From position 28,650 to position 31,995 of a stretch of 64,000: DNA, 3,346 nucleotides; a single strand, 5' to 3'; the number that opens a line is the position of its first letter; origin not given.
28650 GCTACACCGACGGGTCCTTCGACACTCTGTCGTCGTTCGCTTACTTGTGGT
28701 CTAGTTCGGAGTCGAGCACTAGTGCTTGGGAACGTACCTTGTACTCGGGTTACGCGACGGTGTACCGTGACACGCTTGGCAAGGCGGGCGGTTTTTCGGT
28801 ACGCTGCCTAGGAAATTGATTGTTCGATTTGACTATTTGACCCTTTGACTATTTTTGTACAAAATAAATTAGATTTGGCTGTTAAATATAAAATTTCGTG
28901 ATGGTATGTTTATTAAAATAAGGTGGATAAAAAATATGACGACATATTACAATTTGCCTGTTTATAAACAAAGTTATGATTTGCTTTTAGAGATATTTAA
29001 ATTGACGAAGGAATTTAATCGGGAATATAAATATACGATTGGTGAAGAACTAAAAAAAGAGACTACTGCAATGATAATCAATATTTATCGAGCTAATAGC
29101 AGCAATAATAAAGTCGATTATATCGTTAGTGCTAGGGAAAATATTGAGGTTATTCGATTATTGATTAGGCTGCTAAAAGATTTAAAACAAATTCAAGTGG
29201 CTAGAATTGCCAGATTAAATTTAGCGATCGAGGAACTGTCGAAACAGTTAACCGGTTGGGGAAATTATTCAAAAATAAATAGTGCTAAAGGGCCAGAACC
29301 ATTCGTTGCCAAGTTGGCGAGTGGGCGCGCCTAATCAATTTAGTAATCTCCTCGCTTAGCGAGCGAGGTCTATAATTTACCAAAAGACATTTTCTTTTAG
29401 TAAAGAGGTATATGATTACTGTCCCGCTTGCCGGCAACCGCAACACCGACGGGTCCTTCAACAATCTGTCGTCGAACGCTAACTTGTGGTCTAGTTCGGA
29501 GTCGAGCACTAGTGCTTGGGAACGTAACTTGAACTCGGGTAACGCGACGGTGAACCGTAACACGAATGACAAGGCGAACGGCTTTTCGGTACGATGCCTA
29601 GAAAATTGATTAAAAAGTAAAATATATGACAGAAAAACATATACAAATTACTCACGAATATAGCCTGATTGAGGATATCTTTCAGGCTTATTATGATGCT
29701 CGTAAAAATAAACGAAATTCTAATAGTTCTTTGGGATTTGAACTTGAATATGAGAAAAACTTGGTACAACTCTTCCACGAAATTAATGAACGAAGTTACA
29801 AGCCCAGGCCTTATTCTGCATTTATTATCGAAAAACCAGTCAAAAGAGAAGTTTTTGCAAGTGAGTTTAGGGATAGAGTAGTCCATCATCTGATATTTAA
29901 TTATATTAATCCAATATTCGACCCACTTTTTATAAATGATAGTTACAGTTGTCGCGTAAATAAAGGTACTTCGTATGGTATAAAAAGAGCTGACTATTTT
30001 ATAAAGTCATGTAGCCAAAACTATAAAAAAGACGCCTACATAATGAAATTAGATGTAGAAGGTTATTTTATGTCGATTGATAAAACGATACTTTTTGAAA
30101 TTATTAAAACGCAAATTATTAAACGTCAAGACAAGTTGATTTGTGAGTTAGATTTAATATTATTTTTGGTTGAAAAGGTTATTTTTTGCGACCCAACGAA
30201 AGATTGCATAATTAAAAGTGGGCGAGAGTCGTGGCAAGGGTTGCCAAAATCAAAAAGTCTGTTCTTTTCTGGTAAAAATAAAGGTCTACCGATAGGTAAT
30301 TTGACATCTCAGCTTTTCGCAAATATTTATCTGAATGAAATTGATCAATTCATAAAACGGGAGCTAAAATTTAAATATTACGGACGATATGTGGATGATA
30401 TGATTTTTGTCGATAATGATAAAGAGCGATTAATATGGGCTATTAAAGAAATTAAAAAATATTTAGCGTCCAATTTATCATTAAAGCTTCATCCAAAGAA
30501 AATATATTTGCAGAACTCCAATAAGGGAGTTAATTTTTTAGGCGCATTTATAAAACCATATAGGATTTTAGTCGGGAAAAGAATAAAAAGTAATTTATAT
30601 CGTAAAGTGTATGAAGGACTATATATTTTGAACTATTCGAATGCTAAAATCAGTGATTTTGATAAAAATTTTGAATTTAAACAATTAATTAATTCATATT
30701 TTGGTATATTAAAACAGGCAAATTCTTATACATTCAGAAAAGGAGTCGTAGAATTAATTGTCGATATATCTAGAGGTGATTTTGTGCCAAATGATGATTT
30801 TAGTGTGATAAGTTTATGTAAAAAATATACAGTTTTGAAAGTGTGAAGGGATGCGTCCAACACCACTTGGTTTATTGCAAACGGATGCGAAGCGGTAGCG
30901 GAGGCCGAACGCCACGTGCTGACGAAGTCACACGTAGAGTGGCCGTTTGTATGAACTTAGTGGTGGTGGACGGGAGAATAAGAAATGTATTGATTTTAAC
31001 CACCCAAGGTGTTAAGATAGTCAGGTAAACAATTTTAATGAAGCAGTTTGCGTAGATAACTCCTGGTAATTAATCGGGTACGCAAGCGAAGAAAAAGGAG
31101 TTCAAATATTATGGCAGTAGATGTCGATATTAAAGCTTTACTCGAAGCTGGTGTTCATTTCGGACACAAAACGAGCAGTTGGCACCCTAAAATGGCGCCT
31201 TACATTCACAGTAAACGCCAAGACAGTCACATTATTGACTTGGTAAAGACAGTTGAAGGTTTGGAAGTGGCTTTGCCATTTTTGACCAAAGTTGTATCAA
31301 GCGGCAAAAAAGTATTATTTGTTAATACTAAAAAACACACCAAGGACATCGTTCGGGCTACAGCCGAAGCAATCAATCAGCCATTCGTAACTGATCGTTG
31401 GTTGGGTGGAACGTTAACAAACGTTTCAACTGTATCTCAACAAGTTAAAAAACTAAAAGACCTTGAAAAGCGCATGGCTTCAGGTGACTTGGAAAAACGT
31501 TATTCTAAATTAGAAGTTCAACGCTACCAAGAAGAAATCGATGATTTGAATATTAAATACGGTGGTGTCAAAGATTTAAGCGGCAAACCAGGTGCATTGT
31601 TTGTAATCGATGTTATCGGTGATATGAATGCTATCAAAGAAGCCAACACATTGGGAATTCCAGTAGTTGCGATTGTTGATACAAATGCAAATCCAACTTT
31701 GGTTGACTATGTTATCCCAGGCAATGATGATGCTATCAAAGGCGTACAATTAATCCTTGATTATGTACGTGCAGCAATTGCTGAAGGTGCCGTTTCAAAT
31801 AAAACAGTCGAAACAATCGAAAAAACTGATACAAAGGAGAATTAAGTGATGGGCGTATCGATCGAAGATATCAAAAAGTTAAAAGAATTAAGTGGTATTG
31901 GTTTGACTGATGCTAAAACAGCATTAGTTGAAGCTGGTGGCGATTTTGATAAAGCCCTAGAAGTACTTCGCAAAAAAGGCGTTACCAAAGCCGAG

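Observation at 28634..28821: VR/TR pair: 188 nt ungapped, 20 of 21 mismatches at TR adenines, every templated AAY codon currently diverged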

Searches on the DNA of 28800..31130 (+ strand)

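Call 74: build_rna_model(alignment_id=A4)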
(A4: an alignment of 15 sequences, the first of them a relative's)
Model R1 built from alignment A4 (15 sequences, 130 columns); structure: RNAalifold consensus.
model positions 113; base pairs 27; branch points 2; effective number of sequences 2.57; information 0.59 bits per position. Calibrated on 0.2 Mb of random sequence (short: E-values are rough).
structure used (alignment columns):
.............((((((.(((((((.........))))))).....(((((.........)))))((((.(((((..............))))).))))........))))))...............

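Call 75: search_with_rna_model(model_id=R1, sources=[window, L006, L013, L016, L019, L041, L084, L085, L086, L087, L088, L089, L090, L091, L092, L093, L094, L095, L096, L097, L098, L099, L100, L101, L102, L103, L104, L105, L106, L107, L108, L109, L110, L111, L112, L113, L114, L115, L116, L117, L118, L119, L120, L121, L122, L123, L124, L125, L126, L127, L128, L129, L130, L131, L132, L133, L134, L135, L136, L137, L138, L139, L140, L141, L142, L143, L144, L145, L146, L147, L148, L149, L150, L151, L152, L153, L154, L155, L156, L157], max_evalue=1, make_alignment=true)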
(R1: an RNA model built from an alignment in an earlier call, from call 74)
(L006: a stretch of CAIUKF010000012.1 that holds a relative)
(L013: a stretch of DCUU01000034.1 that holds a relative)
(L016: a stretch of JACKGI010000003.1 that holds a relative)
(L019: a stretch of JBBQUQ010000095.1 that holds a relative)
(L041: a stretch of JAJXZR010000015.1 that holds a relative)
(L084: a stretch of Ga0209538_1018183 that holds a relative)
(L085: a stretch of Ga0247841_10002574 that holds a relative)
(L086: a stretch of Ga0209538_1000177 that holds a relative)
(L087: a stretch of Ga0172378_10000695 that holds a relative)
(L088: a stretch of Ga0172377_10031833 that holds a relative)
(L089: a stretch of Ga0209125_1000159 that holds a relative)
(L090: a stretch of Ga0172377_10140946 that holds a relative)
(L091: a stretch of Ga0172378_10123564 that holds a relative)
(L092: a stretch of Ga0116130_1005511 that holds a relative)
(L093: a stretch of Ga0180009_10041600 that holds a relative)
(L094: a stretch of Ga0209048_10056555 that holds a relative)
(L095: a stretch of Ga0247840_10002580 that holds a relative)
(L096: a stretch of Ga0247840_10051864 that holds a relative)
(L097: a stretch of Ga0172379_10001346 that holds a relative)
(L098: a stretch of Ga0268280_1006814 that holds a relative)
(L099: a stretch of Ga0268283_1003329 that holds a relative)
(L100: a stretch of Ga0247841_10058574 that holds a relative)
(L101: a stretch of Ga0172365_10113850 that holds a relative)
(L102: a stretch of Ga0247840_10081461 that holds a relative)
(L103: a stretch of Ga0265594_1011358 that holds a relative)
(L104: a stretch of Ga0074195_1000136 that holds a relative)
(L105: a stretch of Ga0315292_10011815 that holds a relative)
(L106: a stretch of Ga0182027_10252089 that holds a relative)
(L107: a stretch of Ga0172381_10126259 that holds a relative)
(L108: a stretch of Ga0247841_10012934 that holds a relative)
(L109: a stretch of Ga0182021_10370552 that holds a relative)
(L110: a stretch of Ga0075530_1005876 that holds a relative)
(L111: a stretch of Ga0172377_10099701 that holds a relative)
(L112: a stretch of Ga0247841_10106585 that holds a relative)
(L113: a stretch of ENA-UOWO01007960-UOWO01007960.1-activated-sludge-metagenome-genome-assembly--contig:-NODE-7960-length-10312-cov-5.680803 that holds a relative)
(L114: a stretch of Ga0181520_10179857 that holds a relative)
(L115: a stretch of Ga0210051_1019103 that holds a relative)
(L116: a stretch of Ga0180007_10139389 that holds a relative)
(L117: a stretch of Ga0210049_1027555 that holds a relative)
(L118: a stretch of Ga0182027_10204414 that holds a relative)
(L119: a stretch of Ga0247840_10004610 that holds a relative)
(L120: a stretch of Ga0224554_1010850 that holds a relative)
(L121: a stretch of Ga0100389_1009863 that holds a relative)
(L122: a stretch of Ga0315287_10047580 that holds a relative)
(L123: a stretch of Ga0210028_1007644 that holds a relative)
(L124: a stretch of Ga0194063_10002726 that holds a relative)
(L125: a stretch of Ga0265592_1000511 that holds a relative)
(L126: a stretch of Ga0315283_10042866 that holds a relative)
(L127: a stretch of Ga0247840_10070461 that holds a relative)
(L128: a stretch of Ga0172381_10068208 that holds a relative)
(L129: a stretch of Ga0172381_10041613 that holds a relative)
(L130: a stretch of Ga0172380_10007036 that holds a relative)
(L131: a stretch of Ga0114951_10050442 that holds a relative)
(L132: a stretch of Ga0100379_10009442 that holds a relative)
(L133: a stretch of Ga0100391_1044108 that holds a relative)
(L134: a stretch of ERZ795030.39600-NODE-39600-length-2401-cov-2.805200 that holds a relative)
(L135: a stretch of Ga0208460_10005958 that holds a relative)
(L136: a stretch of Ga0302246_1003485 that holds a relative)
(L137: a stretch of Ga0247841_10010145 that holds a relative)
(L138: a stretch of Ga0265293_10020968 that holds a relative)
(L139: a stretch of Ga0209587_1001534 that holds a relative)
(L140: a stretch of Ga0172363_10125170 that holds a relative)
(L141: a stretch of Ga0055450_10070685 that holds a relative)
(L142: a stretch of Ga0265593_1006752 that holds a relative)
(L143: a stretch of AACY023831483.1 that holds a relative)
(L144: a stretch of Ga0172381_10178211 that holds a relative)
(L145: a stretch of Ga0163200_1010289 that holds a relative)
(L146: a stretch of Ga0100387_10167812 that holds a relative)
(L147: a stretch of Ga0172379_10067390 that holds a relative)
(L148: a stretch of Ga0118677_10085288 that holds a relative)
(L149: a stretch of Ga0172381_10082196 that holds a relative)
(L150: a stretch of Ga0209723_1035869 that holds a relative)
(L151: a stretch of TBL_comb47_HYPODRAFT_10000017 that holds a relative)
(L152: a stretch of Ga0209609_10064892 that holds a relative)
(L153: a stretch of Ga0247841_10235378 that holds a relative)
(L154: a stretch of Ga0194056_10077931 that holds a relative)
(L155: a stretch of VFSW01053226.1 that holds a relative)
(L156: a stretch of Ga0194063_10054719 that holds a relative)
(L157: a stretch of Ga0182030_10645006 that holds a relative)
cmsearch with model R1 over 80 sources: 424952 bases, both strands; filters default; matches with E-value up to 1: 62.
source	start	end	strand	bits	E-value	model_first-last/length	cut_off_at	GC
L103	612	724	+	123.2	1.4e-22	1-113/113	no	0.33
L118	755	867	+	122.2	2.2e-22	1-113/113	no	0.39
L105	1821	1933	+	122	2.4e-22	1-113/113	no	0.34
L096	1578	1689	+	113.4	1.5e-20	1-113/113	no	0.32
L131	1010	1122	+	113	1.9e-20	1-113/113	no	0.34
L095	3631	3743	+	112.7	2.1e-20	1-113/113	no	0.31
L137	3631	3743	+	112.7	2.1e-20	1-113/113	no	0.31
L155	3677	3786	+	112.6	2.2e-20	1-113/113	no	0.44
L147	2033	2142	+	112.4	2.5e-20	1-113/113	no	0.48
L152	619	730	+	111.5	3.8e-20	1-113/113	no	0.34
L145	1474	1583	+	111.4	4e-20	1-113/113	no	0.45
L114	111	220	+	111.2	4.3e-20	1-113/113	no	0.42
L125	558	667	+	110.8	5.3e-20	1-113/113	no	0.48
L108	3664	3772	+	110.6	5.7e-20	1-113/113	no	0.49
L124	3662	3771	+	110.3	6.8e-20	1-113/113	no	0.4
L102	113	224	+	109.6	9.4e-20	1-113/113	no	0.31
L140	655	765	+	108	2.1e-19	1-113/113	no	0.32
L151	3707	3821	+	107.8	2.3e-19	1-113/113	no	0.31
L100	849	959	+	107.6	2.5e-19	1-113/113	no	0.32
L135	3636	3745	+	107.1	3.1e-19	1-113/113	no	0.49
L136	1795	1904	+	107.1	3.1e-19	1-113/113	no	0.49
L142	1500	1612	+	106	5.3e-19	1-113/113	no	0.36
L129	558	667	+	105.3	7.6e-19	1-113/113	no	0.5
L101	21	131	+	104.1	1.3e-18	1-113/113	no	0.34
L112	75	192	+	103.9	1.4e-18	1-113/113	no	0.36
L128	665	789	+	100.1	9.2e-18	1-113/113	no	0.48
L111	491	600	+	95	1.1e-16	1-113/113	no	0.35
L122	2484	2595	+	94.5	1.3e-16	1-113/113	no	0.47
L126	1657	1768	+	91.1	6.7e-16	1-113/113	no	0.46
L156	550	659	+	67.8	5.1e-11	1-113/113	no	0.43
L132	143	256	+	63.4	4.1e-10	1-113/113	no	0.37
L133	578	691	+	63.4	4.1e-10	1-113/113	no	0.37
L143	481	611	+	60.4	1.7e-09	1-113/113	no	0.64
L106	1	64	+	56.3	1.3e-08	50-113/113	5'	0.3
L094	1378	1485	+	53.9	4e-08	1-113/113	no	0.37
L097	3682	3789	+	53.9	4e-08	1-113/113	no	0.37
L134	609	709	+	51.7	1.2e-07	1-113/113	no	0.38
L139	3598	3695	+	49.1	4.1e-07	1-113/113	no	0.41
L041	7148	7269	+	43.3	6.6e-06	1-113/113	no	0.38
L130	1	51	+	43.1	7.2e-06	63-113/113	5'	0.41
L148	1760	1883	+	36.8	0.00015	1-113/113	no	0.32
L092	13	102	+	35.2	0.00032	1-113/113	no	0.41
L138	3663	3766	+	32.9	0.00099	1-113/113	no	0.26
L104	2563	2685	+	32.8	0.001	1-113/113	no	0.22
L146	521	614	+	31.2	0.0022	1-113/113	no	0.35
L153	517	644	+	30.6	0.003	1-113/113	no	0.34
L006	7218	7311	+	30.2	0.0036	1-113/113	no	0.38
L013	7068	7160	+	29.3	0.0056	1-113/113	no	0.41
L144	678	771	+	28.4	0.0086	1-113/113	no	0.37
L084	1060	1153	+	28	0.01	1-113/113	no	0.43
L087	590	683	+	26.6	0.021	1-113/113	no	0.41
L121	1556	1641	+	25.9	0.028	1-113/113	no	0.36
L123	378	463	+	25.9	0.028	1-113/113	no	0.36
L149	1804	1920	+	25.3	0.038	1-113/113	no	0.18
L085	3710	3803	+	25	0.045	1-113/113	no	0.41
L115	625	740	+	24.8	0.047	1-113/113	no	0.19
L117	1891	2006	+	24.8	0.047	1-113/113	no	0.19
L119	3578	3713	+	23.2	0.1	1-113/113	no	0.29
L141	1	75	+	22.8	0.13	46-113/113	5'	0.49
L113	1810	1917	+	20.6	0.36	1-113/113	no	0.21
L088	665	760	+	20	0.47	1-113/113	no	0.42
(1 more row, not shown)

Alignment A5: 62 matches aligned to the model, 216 columns, each read 5' to 3' on its own strand. Consensus structure (alignment columns), stored with it:
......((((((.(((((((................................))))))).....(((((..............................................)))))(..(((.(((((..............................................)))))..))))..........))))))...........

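Call 78: search_rna_families(source=window, start=28800, end=29750, threshold=evalue, max_evalue=5)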
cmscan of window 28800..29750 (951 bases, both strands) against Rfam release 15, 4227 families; matches with E-value up to 5: 1.
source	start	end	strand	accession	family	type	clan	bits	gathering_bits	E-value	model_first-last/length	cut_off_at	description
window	29066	29102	+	RF01160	sn2841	Gene; snRNA; snoRNA; CD-box;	-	16.8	45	2.3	1-72/72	no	Small nucleolar RNA sn2841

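Call 79: search_with_rna_model(model_id=R1, source=window, start=29200, end=29500, max_evalue=1, show_alignments=1)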
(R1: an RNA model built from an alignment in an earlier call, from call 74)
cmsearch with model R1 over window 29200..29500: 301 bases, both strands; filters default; matches with E-value up to 1: 1.
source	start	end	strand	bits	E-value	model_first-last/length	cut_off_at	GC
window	29337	29429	+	32.3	9.3e-07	1-113/113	no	0.35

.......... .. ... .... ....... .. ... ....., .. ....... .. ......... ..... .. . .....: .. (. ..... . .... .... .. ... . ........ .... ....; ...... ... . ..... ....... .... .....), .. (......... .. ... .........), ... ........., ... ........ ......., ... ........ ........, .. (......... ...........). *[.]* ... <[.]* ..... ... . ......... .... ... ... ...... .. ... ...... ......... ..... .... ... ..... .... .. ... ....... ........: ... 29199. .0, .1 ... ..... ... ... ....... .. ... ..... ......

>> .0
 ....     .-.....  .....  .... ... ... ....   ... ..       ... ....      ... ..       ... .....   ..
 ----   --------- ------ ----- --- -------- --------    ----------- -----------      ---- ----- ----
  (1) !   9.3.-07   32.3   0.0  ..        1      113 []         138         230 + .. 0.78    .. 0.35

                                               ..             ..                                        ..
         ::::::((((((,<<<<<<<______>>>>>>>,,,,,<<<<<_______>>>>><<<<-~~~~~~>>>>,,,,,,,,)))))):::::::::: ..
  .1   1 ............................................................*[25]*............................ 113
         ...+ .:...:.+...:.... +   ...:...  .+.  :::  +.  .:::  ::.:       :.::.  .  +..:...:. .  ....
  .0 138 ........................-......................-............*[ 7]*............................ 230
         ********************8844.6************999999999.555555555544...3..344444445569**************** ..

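Call 90: search_rna_families(source=window, start=30800, end=31130, threshold=evalue, max_evalue=10)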
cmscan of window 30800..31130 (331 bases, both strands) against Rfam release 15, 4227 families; matches with E-value up to 10: 2.
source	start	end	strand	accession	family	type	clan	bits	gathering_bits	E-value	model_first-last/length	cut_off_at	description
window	30800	30832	-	RF01669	P14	Gene; sRNA;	-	13.5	45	3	1-34/146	3'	Pseudomonas sRNA P14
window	30972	31028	+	RF03055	RAGATH-30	Gene; sRNA;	-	13.1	59.5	6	1-59/59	no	RAGATH-30 RNA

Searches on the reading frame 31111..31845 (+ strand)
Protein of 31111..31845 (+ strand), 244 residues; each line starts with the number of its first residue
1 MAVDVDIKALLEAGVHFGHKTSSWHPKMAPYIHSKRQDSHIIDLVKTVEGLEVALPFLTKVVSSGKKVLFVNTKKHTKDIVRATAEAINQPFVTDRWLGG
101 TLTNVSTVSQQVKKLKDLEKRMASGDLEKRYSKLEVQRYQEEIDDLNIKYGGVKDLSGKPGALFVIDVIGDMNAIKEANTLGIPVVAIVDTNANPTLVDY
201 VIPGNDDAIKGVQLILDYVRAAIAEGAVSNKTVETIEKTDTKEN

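Call 3: search_protein_families(library=pfam, proteins=[window:31111-31845:+], max_evalue=0.01)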
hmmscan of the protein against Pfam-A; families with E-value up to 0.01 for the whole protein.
window:31111-31845:+ (244 aa): 1 family
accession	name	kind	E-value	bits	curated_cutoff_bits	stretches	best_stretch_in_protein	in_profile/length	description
PF00318.25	Ribosomal_S2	-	1.1e-80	270.4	26.1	1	10-226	1-216/216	Ribosomal protein S2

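Call 4: search_protein_families(library=ncbifam, proteins=[window:31111-31845:+], max_evalue=0.01)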
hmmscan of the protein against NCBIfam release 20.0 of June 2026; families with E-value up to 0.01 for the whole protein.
window:31111-31845:+ (244 aa): 4 families
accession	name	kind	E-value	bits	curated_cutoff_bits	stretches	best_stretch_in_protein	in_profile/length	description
TIGR01011.1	rpsB_bact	equivalog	1.8e-81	272.7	76.3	1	5-227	2-223/225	30S ribosomal protein S2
NF008966.0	PRK12311.1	equivalog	3.3e-66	223.7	526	1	3-232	4-231/334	30S ribosomal protein S2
NF051451.1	30S_S2_sunset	exception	2.3e-56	191.6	710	1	2-238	2-237/382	30S ribosomal protein S2, sunset domain variant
TIGR01012.1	uS2_euk_arch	equivalog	1.5e-21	76.8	211.5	2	4-106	3-102/196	30S ribosomal protein S2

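Call 97: find_encoding_contigs(protein=window:31111-31845:+, flank=4000, max_places=10)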
Protein window:31111-31845:+ (244 aa): 6 contigs read that carry it; 2 places shown.
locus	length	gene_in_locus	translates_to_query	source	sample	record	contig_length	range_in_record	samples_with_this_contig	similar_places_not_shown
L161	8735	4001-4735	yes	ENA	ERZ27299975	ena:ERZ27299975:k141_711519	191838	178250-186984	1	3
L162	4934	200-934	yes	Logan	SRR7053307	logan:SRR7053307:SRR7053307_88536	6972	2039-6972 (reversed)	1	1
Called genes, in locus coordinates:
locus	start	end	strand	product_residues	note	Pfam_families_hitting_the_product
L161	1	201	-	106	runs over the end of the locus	PF01197:Ribosomal_L31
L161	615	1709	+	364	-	PF09603:Fib_succ_major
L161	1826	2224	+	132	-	PF05635:23S_rRNA_IVP, PF22296:bAvd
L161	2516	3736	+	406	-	PF00078:RVT_1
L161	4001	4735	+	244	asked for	PF00318:Ribosomal_S2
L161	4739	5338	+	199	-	PF00889:EF_TS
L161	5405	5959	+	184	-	PF01765:RRF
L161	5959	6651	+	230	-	PF01255:Prenyltransf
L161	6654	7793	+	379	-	PF02163:Peptidase_M50, PF13180:PDZ_2 (weak)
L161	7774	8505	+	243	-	PF02517:Rce1-like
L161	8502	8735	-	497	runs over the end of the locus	PF00587:tRNA-synt_2b, PF03129:HGTP_anticodon, PF09180:ProRS-C_1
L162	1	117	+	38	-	?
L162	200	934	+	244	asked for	PF00318:Ribosomal_S2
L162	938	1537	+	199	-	PF00889:EF_TS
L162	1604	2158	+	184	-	PF01765:RRF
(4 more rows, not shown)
